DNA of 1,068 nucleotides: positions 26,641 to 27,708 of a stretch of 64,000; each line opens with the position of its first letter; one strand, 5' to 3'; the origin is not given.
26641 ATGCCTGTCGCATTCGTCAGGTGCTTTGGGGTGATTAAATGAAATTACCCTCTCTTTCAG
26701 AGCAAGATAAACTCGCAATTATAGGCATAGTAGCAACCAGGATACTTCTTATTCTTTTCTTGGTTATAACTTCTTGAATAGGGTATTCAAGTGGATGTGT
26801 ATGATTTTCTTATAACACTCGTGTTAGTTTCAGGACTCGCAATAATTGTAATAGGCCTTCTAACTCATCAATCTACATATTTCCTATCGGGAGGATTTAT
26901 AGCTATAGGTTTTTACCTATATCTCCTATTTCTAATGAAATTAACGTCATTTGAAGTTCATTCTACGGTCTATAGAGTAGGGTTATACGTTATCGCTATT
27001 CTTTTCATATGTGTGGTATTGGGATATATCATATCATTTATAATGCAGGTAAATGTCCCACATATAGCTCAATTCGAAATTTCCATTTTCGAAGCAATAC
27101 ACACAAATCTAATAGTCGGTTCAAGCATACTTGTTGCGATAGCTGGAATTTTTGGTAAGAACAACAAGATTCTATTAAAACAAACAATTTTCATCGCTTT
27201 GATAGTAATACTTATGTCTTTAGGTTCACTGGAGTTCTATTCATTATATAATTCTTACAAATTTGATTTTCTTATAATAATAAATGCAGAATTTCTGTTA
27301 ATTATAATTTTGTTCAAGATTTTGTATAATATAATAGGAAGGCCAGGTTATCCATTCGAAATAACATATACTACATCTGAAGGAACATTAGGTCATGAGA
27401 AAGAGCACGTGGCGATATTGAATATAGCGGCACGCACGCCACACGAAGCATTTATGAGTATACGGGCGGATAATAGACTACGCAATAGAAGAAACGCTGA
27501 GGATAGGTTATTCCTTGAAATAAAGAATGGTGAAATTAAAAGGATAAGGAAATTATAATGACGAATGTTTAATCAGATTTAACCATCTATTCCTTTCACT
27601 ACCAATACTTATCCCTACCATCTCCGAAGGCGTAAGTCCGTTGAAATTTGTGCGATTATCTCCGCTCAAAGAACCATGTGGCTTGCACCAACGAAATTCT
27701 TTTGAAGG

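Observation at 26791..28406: AT-rich islet with a stand-alone TIR-like protein next to a ~6-TM protein: candidate uncharacterised archaeal TIR defence/signalling pair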

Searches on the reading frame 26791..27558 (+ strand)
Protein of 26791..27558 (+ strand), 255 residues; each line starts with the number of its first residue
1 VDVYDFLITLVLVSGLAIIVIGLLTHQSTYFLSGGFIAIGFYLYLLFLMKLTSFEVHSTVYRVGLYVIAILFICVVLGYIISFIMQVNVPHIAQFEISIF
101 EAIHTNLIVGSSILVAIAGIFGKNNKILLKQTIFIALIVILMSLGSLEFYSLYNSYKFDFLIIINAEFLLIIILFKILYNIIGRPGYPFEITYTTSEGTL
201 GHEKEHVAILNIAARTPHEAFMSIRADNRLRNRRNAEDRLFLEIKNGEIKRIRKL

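Call 4: search_protein_families(library=pfam, proteins=[window:26791-27558:+], max_evalue=0.1)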
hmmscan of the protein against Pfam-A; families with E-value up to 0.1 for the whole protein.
window:26791-27558:+ (255 aa): 0 families

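Call 5: search_protein_families(library=padloc, proteins=[window:26791-27558:+], max_evalue=1)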
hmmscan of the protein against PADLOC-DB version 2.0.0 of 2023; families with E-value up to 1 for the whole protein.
window:26791-27558:+ (255 aa): 0 families

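Call 8: find_homologous_proteins(query=window:26791-27558:+)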
Query window:26791-27558:+ (255 aa): 2 proteins with E <= 0.001 among 2112 candidates.
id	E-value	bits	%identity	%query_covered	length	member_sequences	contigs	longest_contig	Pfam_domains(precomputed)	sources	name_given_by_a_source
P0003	1.6e-153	527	100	100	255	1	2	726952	-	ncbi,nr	ncbi:MAG: hypothetical protein KGH69_02875 [Candidatus Micrarchaeota archaeon]|nr:hypothetical prote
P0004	3.7e-55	205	49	87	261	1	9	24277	-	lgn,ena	-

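Call 11: find_encoding_contigs(protein=P0004, flank=8000)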
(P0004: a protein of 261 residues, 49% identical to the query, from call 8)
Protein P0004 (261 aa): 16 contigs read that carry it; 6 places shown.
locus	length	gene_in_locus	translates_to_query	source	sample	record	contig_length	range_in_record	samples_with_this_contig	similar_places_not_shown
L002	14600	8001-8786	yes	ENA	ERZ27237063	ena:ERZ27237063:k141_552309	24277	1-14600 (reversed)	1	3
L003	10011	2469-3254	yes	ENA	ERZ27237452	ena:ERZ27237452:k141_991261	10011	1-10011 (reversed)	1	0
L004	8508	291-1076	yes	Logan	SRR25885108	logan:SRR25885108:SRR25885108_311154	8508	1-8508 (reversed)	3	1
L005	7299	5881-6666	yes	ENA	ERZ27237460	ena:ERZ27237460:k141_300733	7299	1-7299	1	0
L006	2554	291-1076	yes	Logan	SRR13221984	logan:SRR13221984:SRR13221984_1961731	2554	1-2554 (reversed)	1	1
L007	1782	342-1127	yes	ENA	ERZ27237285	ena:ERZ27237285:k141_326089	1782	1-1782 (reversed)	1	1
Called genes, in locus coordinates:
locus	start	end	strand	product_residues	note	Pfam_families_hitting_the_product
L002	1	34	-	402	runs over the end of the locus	-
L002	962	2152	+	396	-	-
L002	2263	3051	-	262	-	-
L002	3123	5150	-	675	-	PF01935:DUF87 (weak), PF05872:HerA_C (faint), PF12846:AAA_10 (faint)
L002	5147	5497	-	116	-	-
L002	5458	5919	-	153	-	PF19663:DUF6166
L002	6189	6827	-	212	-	-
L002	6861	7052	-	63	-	-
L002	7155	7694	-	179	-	PF08271:Zn_Ribbon_TF (weak)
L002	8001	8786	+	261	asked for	-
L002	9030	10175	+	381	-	-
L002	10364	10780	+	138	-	-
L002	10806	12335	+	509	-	PF12161:HsdM_N, PF02384:N6_Mtase, PF05175:MTS (weak), PF07669:Eco57I (faint)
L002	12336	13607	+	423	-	PF01420:Methylase_S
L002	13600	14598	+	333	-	?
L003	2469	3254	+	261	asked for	-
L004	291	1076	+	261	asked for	-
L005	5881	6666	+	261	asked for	-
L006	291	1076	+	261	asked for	-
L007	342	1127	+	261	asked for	-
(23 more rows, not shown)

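Call 14: search_protein_families(library=pfam, proteins=[L002:9030-10175:+, L002:10364-10780:+, L002:7155-7706:-, L002:6189-6827:-, L002:2263-3051:-], max_evalue=0.1)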
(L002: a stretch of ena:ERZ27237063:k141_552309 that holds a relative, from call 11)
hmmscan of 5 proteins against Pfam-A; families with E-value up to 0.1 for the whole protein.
L002:9030-10175:+ (381 aa): 0 families

L002:10364-10780:+ (138 aa): 0 families

L002:7155-7706:- (183 aa): 5 families
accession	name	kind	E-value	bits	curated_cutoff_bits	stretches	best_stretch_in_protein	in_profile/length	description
PF08271.17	Zn_Ribbon_TF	-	7.5e-07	29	29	1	13-41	3-31/43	TFIIB zinc-binding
PF00382.24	TFIIB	-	3.8e-05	24.1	23.6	1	118-178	28-88/92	Transcription factor TFIIB repeat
PF01599.25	Ribosomal_S27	-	0.0043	17.4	22.3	1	10-37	17-43/44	Ribosomal protein S27a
PF07453.19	NUMOD1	-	0.024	15.3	22.8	1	159-176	20-37/37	NUMOD1 domain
PF01485.27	IBR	-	0.06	13.9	24.3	0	8-36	16-48/65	IBR domain, a half RING-finger domain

L002:6189-6827:- (212 aa): 1 family
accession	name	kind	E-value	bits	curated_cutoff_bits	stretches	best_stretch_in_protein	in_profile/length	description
PF04545.22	Sigma70_r4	-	0.093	12.7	24.1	0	120-138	24-42/50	Sigma-70, region 4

L002:2263-3051:- (262 aa): 1 family
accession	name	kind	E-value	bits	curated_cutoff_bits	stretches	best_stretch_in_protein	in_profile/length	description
PF11543.14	UN_NPL4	-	0.042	14.8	21.9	1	195-249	16-70/80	Nuclear pore localisation protein NPL4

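Call 15: search_protein_families(library=padloc, proteins=[L002:9030-10175:+, L002:10364-10780:+, L002:8001-8786:+], max_evalue=1)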
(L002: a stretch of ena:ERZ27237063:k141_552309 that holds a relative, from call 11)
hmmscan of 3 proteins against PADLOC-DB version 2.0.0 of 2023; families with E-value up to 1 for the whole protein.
L002:9030-10175:+ (381 aa): 0 families

L002:10364-10780:+ (138 aa): 0 families

L002:8001-8786:+ (261 aa): 1 family
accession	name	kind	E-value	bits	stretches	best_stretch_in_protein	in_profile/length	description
PDLC04686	PDC-M50A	-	0.0022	16.3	1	131-213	22-106/134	-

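Call 19: find_related_loci(query=A2, collection=genome_contigs, flank=8000)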
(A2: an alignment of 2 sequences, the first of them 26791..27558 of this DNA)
Query A2 (255 aa) in genome_contigs; peptide patterns used: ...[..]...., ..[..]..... (x = any residue, [..] = any of these).
256 stretches matched a pattern, but none encodes a relative of the query by tblastn (E <= 1e-3).

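Call 22: find_related_loci(query=A2, collection=metagenome_contigs, flank=8000)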
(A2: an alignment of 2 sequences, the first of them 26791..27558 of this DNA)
Query A2 (255 aa) in metagenome_contigs; peptide patterns used: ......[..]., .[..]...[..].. (x = any residue, [..] = any of these).
306 stretches matched a pattern, but none encodes a relative of the query by tblastn (E <= 1e-3).

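Call 44: search_protein_representatives(alignment_id=A2)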
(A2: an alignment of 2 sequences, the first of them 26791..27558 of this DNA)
Query: 2 sequences, 272 profile positions. Proteins with E-value up to 0.001 (for the whole library): 6; up to 1e-10: 3; up to 1e-30: 3. The best 6 are listed.
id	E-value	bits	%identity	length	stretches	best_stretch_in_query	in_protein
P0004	1.1e-138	477.7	-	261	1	1-272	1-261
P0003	8.9e-136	468.1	-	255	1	17-272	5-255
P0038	5.8e-56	206.4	-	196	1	6-201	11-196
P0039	1.5e-09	54.2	-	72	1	203-272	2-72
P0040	1.8e-09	54.0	-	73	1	204-272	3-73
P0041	2.9e-07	46.7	-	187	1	18-197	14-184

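Call 54: list_cluster_members(proteins=[P0038, P0039, P0040, P0041, P0004, P0002, P0005, P0011])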
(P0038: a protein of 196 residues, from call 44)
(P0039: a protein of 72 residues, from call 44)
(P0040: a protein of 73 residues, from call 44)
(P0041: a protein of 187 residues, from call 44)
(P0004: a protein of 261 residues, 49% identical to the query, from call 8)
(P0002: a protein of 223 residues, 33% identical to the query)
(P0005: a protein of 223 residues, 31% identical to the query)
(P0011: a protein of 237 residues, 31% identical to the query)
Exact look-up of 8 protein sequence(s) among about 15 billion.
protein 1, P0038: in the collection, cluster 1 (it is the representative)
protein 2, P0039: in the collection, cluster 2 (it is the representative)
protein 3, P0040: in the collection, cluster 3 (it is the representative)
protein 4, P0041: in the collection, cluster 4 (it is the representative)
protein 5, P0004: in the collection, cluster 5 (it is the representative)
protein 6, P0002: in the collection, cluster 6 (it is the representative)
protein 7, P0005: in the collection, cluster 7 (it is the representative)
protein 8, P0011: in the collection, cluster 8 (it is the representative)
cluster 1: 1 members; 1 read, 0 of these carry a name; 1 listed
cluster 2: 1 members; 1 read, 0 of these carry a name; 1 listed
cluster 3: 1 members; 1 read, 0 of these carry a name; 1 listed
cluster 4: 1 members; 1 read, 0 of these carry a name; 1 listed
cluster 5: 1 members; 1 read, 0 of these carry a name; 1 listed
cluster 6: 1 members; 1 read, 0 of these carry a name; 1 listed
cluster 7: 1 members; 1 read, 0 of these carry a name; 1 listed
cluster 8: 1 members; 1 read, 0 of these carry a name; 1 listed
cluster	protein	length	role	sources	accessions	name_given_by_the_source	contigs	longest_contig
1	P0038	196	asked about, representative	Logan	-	-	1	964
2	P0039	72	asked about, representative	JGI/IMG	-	-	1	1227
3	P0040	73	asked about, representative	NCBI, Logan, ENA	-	-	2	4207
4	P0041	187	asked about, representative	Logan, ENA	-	-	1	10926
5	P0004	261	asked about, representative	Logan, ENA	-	-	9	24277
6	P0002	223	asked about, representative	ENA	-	-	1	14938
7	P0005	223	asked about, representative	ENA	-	-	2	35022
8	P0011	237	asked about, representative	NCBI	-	-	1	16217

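Call 55: find_encoding_contigs(protein=P0041, flank=6000, max_places=2)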
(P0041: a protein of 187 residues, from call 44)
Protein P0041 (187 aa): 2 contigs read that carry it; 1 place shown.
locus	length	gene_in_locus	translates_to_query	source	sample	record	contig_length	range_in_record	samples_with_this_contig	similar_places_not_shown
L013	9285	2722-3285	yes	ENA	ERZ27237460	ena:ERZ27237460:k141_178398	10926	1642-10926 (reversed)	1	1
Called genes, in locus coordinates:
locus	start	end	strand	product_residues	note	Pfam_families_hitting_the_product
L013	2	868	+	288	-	?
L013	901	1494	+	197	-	-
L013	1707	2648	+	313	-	-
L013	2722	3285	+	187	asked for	-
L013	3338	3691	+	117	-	-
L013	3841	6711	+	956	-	PF02384:N6_Mtase, PF20473:MmeI_Mtase, PF07669:Eco57I, PF22837:M_Eco57I_C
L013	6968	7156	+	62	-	-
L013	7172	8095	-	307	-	PF01972:SDH_protease (weak)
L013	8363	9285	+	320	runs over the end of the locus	-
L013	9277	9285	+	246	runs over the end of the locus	-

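Call 56: find_encoding_contigs(protein=P0040, flank=4000, max_places=2)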
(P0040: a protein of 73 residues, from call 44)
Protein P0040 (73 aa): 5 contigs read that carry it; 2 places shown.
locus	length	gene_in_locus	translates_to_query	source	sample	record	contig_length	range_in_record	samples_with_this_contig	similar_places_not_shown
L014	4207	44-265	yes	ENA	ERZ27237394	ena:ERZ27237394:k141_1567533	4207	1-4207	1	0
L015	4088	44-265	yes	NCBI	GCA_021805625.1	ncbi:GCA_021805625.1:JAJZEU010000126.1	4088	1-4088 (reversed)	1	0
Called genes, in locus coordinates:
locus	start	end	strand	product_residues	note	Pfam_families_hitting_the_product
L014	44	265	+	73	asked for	-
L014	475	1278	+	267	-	PF08271:Zn_Ribbon_TF (weak), PF00382:TFIIB (weak)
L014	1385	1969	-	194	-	-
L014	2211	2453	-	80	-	-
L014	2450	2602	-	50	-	-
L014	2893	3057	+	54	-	-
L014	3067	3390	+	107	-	-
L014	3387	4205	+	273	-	?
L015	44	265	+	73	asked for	-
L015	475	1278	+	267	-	PF08271:Zn_Ribbon_TF (weak), PF00382:TFIIB (weak)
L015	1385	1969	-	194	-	-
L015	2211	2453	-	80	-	-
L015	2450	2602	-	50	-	-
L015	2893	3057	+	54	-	-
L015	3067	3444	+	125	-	-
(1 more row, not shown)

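Call 67: find_encoding_contigs(protein=P0004, flank=10000, max_places=1)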
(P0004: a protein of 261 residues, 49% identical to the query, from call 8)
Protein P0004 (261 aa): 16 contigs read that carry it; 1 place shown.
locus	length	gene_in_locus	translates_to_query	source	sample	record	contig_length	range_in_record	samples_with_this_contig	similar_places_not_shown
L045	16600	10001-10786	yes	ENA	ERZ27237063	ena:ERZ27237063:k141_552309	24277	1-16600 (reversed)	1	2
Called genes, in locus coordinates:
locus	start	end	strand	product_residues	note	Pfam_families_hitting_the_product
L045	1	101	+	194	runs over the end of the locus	PF13207:AAA_17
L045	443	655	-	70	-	-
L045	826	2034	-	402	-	-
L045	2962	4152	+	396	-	-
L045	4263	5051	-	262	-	-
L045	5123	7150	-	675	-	PF01935:DUF87 (weak), PF05872:HerA_C (faint), PF12846:AAA_10 (faint)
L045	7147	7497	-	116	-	-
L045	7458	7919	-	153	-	PF19663:DUF6166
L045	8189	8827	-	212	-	-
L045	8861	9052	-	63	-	-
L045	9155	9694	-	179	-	PF08271:Zn_Ribbon_TF (weak)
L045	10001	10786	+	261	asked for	-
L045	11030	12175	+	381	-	-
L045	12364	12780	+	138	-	-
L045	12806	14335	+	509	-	PF12161:HsdM_N, PF02384:N6_Mtase, PF05175:MTS (weak), PF07669:Eco57I (faint)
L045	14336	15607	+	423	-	PF01420:Methylase_S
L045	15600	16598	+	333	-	?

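Call 76: search_protein_families(library=ncbifam, proteins=[window:26791-27558:+, P0041, P0040, L045:11030-12175:+, L045:12364-12780:+, L013:3338-3691:+], max_evalue=0.1)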
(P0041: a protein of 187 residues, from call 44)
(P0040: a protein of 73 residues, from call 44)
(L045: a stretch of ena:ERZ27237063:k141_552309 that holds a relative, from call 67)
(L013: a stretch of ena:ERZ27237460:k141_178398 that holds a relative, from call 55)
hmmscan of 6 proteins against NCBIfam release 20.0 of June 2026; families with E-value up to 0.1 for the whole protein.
window:26791-27558:+ (255 aa): 0 families

P0041 (187 aa): 0 families

P0040 (73 aa): 1 family
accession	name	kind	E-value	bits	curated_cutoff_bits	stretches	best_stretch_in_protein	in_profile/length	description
NF011486.0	PRK14896.1-1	equivalog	0.092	11.8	450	1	20-65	174-220/284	16S ribosomal RNA methyltransferase A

L045:11030-12175:+ (381 aa): 0 families

L045:12364-12780:+ (138 aa): 0 families

L013:3338-3691:+ (117 aa): 0 families

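Call 77: search_protein_families(library=phrogs, proteins=[window:26791-27558:+, P0041, P0040, L045:11030-12175:+, L045:12364-12780:+, L045:9155-9694:-, L045:826-2034:-, L045:2962-4152:+], max_evalue=0.01)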
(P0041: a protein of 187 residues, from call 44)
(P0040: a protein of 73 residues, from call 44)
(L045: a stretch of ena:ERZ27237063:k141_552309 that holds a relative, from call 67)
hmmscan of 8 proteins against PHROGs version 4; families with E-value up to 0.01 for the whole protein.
window:26791-27558:+ (255 aa): 0 families

P0041 (187 aa): 0 families

P0040 (73 aa): 0 families

L045:11030-12175:+ (381 aa): 0 families

L045:12364-12780:+ (138 aa): 0 families

L045:9155-9694:- (179 aa): 1 family
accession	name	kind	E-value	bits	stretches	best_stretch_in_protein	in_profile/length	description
phrog_20431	-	unknown function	1.3e-09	39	1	107-170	213-276/293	-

L045:826-2034:- (402 aa): 0 families

L045:2962-4152:+ (396 aa): 0 families

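Call 82: predict_structure(alignment_id=A7)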
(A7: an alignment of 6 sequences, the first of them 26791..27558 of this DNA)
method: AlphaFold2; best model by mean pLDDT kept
length: 255 residues; sequences in the alignment: 6
mean_pLDDT: 55.5   pTM: 0.38
mean pLDDT of the five models: 55.5, 53.0, 51.6, 49.9, 48.7
residues with pLDDT >= 90: 0; 70-90: 8; 50-70: 159; < 50: 88
segments of 3 or more residues with pLDDT < 50: 1-4, 54-57, 92-94, 156-162, 180-217, 226-231, 235-255
pLDDT, mean of each block of 10 residues (from residue 1): 56 67 59 67 67 53 67 66 61 53 64 65 63 65 61 49 52 55 41 41 45 46 49 46 39 38
secondary structure, 60 per line:
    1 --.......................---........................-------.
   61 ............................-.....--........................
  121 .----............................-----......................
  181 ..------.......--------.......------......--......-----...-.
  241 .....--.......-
elements in order: H3-25 H29-52 H60-88 H90-94 H97-121 H126-153 H159-182 E189-195 E204-210 H217-222 E225-230 E240-245 E248-254
